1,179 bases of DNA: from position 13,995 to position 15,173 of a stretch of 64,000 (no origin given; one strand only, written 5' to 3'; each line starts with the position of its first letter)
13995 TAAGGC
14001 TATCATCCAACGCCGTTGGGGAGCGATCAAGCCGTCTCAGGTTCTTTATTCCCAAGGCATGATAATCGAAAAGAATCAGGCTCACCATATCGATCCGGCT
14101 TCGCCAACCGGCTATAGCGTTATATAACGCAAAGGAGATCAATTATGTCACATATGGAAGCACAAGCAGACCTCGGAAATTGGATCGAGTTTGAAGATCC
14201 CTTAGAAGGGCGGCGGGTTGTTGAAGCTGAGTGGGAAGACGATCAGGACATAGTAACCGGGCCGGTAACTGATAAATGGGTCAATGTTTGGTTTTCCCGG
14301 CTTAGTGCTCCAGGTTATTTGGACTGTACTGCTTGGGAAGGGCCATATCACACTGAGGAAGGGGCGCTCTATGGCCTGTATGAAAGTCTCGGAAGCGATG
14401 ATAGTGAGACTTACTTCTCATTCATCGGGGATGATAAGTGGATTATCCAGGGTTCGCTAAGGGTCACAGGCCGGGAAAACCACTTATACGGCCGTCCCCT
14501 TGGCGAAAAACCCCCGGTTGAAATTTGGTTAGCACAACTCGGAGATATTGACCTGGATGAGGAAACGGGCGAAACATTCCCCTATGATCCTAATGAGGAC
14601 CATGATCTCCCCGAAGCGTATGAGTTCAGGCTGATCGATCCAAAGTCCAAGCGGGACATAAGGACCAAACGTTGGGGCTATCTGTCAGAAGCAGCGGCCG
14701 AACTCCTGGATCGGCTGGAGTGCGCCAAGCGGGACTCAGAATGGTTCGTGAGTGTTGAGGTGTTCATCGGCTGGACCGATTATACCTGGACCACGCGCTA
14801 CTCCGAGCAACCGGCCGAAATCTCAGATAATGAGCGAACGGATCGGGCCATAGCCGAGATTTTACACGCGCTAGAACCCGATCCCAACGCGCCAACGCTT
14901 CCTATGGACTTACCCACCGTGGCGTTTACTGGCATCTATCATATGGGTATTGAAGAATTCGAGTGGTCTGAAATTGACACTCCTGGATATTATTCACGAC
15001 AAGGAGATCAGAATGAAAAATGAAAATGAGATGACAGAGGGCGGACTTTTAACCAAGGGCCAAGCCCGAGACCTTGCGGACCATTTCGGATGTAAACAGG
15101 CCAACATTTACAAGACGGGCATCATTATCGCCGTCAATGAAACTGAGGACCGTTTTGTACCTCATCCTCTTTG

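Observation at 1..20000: Steep GATC density gradient from the left end, in a phage that encodes three DNA methyltransferases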

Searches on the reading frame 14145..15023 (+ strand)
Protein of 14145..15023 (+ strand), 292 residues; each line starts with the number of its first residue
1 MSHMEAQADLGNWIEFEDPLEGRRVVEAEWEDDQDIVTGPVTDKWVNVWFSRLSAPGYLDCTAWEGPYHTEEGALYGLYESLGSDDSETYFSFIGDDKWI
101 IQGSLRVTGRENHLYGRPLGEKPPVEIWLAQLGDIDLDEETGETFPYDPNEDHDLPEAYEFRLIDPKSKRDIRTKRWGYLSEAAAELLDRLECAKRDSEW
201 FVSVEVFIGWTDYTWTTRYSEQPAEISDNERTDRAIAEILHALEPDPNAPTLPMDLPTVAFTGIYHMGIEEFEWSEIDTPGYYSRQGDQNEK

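Call 8: search_protein_families(library=pfam, proteins=[window:14145-15023:+], max_evalue=0.001)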
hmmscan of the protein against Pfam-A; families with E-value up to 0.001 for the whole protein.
window:14145-15023:+ (292 aa): 0 families

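Call 13: search_protein_families(library=phrogs, proteins=[window:14145-15023:+], max_evalue=0.001)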
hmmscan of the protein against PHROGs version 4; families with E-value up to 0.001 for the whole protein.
window:14145-15023:+ (292 aa): 0 families

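Call 39: search_protein_families(library=ncbifam, proteins=[window:14145-15023:+], max_evalue=0.01)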
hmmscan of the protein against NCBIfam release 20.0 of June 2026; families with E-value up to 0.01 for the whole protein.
window:14145-15023:+ (292 aa): 0 families
